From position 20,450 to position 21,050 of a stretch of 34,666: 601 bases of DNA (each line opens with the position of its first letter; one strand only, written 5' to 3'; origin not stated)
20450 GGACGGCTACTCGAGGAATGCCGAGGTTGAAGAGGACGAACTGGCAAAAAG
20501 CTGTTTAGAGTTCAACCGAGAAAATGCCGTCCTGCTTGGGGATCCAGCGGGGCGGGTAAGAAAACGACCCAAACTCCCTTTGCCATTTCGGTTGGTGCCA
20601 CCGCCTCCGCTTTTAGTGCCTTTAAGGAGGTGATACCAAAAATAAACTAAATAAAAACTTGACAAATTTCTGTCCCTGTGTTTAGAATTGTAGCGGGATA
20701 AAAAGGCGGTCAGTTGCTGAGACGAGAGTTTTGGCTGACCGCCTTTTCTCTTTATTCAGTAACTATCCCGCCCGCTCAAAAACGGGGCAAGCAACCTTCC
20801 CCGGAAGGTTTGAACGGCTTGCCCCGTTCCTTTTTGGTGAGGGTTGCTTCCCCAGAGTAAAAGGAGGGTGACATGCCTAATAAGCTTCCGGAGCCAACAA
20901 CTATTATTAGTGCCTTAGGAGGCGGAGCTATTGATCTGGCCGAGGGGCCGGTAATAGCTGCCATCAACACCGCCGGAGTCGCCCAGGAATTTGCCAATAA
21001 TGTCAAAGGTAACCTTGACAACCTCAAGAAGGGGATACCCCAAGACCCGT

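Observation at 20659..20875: Particle-like operon is preceded by promoter, then two tandem terminator-like hairpins, then RBS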

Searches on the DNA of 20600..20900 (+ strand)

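Call 40: build_rna_model(alignment_id=A3, structure=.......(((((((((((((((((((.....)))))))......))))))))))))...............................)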
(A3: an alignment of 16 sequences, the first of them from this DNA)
Model R1 built from alignment A3 (16 sequences, 87 columns); structure: as given.
model positions 85; base pairs 19; branch points 0; effective number of sequences 4.64; information 0.669 bits per position. Calibrated on 0.2 Mb of random sequence (short: E-values are rough).
structure used (alignment columns):
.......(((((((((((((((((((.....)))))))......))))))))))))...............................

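Call 41: search_with_rna_model(model_id=R1, sources=[window, L010, L011, L014, L015, L016, L017, L018, L019, L020, L023, L024, L025, L028, L029, L030, L032, L033, L034, L035, L036, L037, L038, L039, L040, L041, L043, L044, L045, L046, L047, L050, L054, L059, L060, L061, L001, L004], max_evalue=1, make_alignment=true)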
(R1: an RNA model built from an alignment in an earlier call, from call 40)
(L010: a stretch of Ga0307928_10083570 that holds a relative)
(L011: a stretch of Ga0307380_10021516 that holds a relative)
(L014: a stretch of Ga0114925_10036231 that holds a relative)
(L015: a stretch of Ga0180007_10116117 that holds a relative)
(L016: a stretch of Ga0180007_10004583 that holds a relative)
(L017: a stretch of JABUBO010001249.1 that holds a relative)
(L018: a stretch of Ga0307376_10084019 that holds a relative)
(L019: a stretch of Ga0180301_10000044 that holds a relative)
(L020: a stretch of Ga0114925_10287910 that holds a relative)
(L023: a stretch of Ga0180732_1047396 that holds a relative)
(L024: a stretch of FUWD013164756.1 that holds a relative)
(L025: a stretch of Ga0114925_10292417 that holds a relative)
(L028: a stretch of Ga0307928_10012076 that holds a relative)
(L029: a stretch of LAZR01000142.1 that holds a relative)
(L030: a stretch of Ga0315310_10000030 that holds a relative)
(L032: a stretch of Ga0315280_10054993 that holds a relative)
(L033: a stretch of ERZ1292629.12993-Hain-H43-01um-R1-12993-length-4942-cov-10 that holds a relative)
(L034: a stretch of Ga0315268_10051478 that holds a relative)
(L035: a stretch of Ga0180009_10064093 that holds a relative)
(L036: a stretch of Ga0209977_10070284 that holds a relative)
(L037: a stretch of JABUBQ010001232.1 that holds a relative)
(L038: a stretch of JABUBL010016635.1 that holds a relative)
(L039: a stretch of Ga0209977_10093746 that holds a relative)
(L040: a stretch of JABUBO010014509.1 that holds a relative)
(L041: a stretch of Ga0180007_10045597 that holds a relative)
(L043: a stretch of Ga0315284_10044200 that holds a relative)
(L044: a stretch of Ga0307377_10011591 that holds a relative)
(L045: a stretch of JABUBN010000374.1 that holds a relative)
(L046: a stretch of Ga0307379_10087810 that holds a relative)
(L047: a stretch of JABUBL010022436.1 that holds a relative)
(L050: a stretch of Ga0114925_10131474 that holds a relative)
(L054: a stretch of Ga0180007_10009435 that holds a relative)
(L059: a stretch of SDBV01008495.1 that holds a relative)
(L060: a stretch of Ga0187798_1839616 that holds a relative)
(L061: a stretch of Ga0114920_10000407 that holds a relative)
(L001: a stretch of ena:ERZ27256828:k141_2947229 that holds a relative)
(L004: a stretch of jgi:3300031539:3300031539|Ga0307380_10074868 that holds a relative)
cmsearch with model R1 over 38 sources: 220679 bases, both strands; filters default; matches with E-value up to 1: 58.
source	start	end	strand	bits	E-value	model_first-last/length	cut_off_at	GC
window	20774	20857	+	93.2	4.3e-21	1-85/85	no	0.57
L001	38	121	+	93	4.9e-21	1-85/85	no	0.57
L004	127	210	+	92.3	7.2e-21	1-85/85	no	0.58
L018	592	675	+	92.3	7.4e-21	1-85/85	no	0.54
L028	4529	4614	+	87.4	1.2e-19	1-85/85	no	0.58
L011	4399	4482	+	87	1.6e-19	1-85/85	no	0.55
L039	35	119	+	86.6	2.1e-19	1-85/85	no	0.6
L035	321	403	+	84.9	5.4e-19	1-85/85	no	0.49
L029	5193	5278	+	82.8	1.9e-18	1-85/85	no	0.53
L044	4205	4286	+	76.8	6.2e-17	1-85/85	no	0.56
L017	43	126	+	76.6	7e-17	1-85/85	no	0.5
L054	5992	6074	+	76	9.5e-17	1-85/85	no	0.53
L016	5225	5307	+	73.9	3.4e-16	1-85/85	no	0.53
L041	1134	1214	+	68.1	9.6e-15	1-85/85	no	0.58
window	8885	8963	-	66.5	2.4e-14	1-85/85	no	0.62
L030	5244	5321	+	51.8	1.3e-10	1-85/85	no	0.49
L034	420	499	+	48.5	8.7e-10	1-85/85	no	0.46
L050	113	197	+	43.1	2e-08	1-85/85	no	0.54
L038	705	785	+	39.3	1.9e-07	1-85/85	no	0.49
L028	1069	1133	+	30.9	2.5e-05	1-85/85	no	0.46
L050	176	253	-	26.6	0.00029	1-85/85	no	0.55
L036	47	127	-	26.2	0.00037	1-85/85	no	0.54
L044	4265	4343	-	25.5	0.00056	1-85/85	no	0.52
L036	1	71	+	24.6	0.00095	14-85/85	5'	0.61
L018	572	653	-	24.1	0.0012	1-85/85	no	0.51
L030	5074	5152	+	24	0.0014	1-85/85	no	0.53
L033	1237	1312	+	22.3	0.0037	1-85/85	no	0.63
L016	5232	5287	-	19.3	0.021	1-85/85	no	0.55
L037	597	667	+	18.8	0.028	1-85/85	no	0.55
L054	5992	6046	-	18.5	0.032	8-63/85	no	0.53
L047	1007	1076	+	18.1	0.041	1-85/85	no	0.47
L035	328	384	-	17.9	0.046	1-85/85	no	0.53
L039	14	97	-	17.8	0.049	1-85/85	no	0.58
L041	1141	1192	-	17.5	0.059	1-85/85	no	0.58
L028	1042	1112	-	17.3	0.064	1-85/85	no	0.35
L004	49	126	+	17.1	0.074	1-85/85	no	0.46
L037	581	648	-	16.9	0.083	1-85/85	no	0.46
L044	4211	4258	-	16.8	0.089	8-57/85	no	0.56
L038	681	767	-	16.4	0.11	1-85/85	no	0.43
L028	4535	4584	-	16.1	0.13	8-57/85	no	0.56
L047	1447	1505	-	16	0.14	1-85/85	no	0.56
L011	4383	4460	-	15.5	0.19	1-85/85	no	0.46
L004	105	188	-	15.3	0.22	1-85/85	no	0.51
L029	5180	5255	-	15.1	0.24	1-85/85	no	0.55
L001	42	92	-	15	0.26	8-59/85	no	0.55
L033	1210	1294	-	14.9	0.27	1-85/85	no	0.58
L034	408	474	-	14.8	0.28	1-85/85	no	0.46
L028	4455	4524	+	14.4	0.36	1-85/85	no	0.34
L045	2373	2435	-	14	0.44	1-85/85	no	0.48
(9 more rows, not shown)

Alignment A4: 58 matches aligned to the model, 131 columns, each read 5' to 3' on its own strand. Consensus structure (alignment columns), stored with it:
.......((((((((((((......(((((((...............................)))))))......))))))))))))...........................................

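Call 54: search_rna_families(source=window, start=20600, end=20900, threshold=evalue, max_evalue=10)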
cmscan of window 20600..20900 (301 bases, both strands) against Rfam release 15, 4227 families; matches with E-value up to 10: 5.
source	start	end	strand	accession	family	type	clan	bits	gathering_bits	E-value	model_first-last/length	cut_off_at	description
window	20699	20785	-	RF02057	STnc40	Gene; sRNA;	-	22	45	0.12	1-70/70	no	Salmonella enterica sRNA STnc40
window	20687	20760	+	RF03777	MIR533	Gene; miRNA;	-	15.7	80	1.1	1-125/125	no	MIR533 microRNA precursor family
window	20778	20831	-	RF04029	mir-8521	Gene; miRNA;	-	15.6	80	1.4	14-54/68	no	mir-8521 microRNA precursor family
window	20781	20843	+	RF02996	int-alpA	Gene; sRNA;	-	15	35.8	1.1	1-71/71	no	int-alpA RNA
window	20620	20660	+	RF00180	REN-SRE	Cis-reg;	-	11.2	41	3.7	1-30/37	no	Renin stability regulatory element (REN-SRE)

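Call 63: search_with_rna_model(model_id=R1, sources=[L066, L070, L071, L065, L019, L012, L045, L043], max_evalue=0.1, show_alignments=0)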
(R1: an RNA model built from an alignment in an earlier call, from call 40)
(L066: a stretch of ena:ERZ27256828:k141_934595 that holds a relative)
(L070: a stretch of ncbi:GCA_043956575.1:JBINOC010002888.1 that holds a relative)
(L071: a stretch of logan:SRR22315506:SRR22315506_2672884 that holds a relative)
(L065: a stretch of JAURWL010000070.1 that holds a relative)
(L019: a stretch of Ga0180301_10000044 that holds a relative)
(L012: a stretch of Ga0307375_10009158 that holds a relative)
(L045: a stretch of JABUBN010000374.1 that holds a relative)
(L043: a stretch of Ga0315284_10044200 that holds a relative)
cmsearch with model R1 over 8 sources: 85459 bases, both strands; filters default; matches with E-value up to 0.1: 10.
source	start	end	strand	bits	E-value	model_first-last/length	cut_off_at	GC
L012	3248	3331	+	87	6.2e-20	1-85/85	no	0.55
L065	625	706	+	68.9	2.4e-15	1-85/85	no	0.5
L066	2846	2924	+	66.5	9.5e-15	1-85/85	no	0.62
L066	4844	4917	+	35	8.5e-07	1-85/85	no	0.55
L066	2545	2615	-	22.5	0.0013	1-85/85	no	0.48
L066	5613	5673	+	18.3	0.014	1-85/85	no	0.41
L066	2569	2633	+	17.4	0.024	1-85/85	no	0.42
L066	4827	4898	-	16.6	0.039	1-85/85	no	0.54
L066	2852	2895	-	15.5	0.073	8-57/85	no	0.61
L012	3232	3309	-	15.5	0.073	1-85/85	no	0.46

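Call 75: search_with_rna_model(model_id=R1, sources=[L072, L073, L074], max_evalue=0.05)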
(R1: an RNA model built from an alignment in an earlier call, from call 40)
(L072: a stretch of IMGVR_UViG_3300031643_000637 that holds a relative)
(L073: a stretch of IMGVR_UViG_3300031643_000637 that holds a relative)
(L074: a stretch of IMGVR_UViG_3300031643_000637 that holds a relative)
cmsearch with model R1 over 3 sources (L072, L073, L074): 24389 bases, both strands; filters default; matches with E-value up to 0.05: 7.
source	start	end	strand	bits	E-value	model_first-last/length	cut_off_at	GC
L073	240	323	-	92.4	7.7e-22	1-85/85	no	0.55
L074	6116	6199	-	85.1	5.4e-20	1-85/85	no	0.5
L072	12933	13016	+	78.8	2.2e-18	1-85/85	no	0.58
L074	6137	6220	+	25.6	5.8e-05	1-85/85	no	0.55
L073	262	339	+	21.5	0.00062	1-85/85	no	0.53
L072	12696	12752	-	19.8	0.0017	1-85/85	no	0.42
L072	12921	12995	-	16.8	0.01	1-85/85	no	0.55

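Call 82: search_with_rna_model(model_id=R1, sources=[window, L011, L016, L017, L018, L028, L029, L030, L034, L035, L038, L039, L041, L044, L050, L054, L065, L072, L073, L074, L001, L004], max_evalue=1e-7, make_alignment=true)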
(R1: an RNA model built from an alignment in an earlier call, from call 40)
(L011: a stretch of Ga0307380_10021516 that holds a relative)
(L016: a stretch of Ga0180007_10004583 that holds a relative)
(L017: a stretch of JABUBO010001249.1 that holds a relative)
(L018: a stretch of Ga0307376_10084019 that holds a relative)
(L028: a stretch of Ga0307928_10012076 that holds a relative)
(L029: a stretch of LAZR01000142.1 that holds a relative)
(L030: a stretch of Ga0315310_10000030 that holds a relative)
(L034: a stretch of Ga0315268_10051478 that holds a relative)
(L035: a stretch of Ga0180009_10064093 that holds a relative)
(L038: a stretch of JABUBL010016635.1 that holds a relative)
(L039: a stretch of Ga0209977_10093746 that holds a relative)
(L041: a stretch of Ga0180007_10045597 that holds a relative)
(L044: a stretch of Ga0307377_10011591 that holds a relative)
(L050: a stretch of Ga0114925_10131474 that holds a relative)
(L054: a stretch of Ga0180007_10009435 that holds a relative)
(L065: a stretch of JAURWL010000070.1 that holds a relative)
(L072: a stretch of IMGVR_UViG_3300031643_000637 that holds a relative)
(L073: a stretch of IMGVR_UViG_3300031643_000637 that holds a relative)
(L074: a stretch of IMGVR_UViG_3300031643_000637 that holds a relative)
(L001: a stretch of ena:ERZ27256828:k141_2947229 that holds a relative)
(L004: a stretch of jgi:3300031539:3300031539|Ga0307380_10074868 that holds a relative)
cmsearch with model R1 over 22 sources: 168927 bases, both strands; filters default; matches with E-value up to 1e-7: 22.
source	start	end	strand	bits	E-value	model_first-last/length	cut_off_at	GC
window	20774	20857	+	93.2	3.3e-21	1-85/85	no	0.57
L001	38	121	+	93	3.8e-21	1-85/85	no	0.57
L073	240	323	-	92.4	5.4e-21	1-85/85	no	0.55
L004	127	210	+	92.3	5.5e-21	1-85/85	no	0.58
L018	592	675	+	92.3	5.7e-21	1-85/85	no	0.54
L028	4529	4614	+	87.4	9.5e-20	1-85/85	no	0.58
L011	4399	4482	+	87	1.2e-19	1-85/85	no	0.55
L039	35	119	+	86.6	1.6e-19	1-85/85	no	0.6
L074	6116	6199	-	85.1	3.7e-19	1-85/85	no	0.5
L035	321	403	+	84.9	4.2e-19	1-85/85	no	0.49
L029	5193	5278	+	82.8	1.5e-18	1-85/85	no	0.53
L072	12933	13016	+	78.8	1.5e-17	1-85/85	no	0.58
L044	4205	4286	+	76.8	4.8e-17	1-85/85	no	0.56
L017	43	126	+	76.6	5.4e-17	1-85/85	no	0.5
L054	5992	6074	+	76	7.3e-17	1-85/85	no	0.53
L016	5225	5307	+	73.9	2.6e-16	1-85/85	no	0.53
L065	625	706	+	68.9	4.7e-15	1-85/85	no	0.5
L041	1134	1214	+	68.1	7.3e-15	1-85/85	no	0.58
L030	5244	5321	+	51.8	9.6e-11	1-85/85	no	0.49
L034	420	499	+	48.5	6.6e-10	1-85/85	no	0.46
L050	113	197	+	43.1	1.5e-08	1-85/85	no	0.54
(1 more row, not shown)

Alignment A6: 22 matches aligned to the model, 86 columns, each read 5' to 3' on its own strand. Consensus structure (alignment columns), stored with it:
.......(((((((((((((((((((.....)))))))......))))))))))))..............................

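Call 90: build_rna_model(alignment_id=A5, structure=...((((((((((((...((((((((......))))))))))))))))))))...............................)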
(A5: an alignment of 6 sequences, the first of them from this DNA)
Model R2 built from alignment A5 (6 sequences, 83 columns); structure: as given.
model positions 78; base pairs 20; branch points 0; effective number of sequences 2.1; information 0.726 bits per position. Calibrated on 0.2 Mb of random sequence (short: E-values are rough).
structure used (alignment columns):
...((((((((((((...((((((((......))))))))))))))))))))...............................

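Call 91: search_with_rna_model(model_id=R2, sources=[window, L010, L011, L014, L015, L016, L017, L018, L019, L020, L023, L024, L025, L028, L029, L030, L032, L033, L034, L035, L036, L037, L038, L039, L040, L041, L043, L044, L045, L046, L047, L050, L054, L059, L061, L065, L066, L070, L072, L073, L074], max_evalue=0.01)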
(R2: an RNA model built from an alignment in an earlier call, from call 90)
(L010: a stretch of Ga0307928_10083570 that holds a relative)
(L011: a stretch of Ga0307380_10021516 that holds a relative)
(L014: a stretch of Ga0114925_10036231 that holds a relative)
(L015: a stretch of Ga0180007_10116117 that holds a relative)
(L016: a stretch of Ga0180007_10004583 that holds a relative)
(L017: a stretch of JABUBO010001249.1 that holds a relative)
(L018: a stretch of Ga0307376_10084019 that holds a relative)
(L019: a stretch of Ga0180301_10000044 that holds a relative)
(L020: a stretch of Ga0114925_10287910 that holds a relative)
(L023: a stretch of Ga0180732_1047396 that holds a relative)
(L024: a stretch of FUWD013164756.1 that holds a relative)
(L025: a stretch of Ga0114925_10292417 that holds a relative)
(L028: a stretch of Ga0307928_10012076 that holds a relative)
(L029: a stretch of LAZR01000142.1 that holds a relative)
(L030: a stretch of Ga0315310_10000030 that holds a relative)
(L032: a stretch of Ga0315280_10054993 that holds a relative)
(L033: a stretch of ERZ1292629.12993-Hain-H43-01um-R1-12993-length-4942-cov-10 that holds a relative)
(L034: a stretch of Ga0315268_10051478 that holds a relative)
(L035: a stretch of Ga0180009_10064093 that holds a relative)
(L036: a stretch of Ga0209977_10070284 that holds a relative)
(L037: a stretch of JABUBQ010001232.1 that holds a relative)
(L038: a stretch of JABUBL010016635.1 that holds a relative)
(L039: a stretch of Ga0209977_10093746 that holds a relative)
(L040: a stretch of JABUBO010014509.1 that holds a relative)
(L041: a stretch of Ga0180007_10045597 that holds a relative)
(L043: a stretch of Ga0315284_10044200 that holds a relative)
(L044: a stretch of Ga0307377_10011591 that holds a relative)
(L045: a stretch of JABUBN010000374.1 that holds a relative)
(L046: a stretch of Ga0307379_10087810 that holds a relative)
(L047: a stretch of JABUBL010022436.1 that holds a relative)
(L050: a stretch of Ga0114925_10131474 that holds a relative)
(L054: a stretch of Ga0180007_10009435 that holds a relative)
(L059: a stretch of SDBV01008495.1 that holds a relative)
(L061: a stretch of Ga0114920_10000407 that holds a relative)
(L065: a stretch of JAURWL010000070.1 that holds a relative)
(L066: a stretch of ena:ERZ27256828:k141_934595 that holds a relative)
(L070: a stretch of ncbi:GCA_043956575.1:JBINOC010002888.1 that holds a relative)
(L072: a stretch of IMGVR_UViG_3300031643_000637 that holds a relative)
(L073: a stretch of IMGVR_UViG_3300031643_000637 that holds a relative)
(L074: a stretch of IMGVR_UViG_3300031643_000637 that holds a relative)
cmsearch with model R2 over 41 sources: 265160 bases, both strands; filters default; matches with E-value up to 0.01: 25.
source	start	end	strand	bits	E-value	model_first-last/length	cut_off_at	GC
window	20698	20775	+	97.2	5.2e-26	1-78/78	no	0.49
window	9122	9199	+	96.9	6.4e-26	1-78/78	no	0.45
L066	2610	2687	-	96.9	6.4e-26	1-78/78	no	0.45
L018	519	598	+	92.7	1.2e-24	1-78/78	no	0.49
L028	4457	4535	+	91.6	2.5e-24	1-78/78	no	0.37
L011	4324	4404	+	89.8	8.6e-24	1-78/78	no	0.41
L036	71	150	+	74.2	4.1e-19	1-78/78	no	0.46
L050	197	276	+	72.8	1.1e-18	1-78/78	no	0.47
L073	316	394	-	64.1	4.5e-16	1-78/78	no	0.48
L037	599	666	+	57.8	3.4e-14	1-78/78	no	0.57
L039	1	40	+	32.6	1.2e-06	39-78/78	5'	0.52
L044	4287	4366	+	29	1.5e-05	1-78/78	no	0.54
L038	709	784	+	27.5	4.1e-05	1-78/78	no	0.5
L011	4299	4378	-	23.7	0.00058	1-78/78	no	0.38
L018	496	573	-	23.4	0.0007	1-78/78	no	0.44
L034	424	498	+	22.5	0.0013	1-78/78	no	0.49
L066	2635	2711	+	22.1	0.0017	1-78/78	no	0.42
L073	341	415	+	22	0.0018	1-78/78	no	0.4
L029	5124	5200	+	21.9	0.002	1-78/78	no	0.57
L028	4437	4509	-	21.8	0.0021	1-78/78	no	0.32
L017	45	124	+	21.8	0.0021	1-78/78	no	0.5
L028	1044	1110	-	21.8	0.0021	1-78/78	no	0.36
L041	1136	1213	+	21.6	0.0023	1-78/78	no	0.56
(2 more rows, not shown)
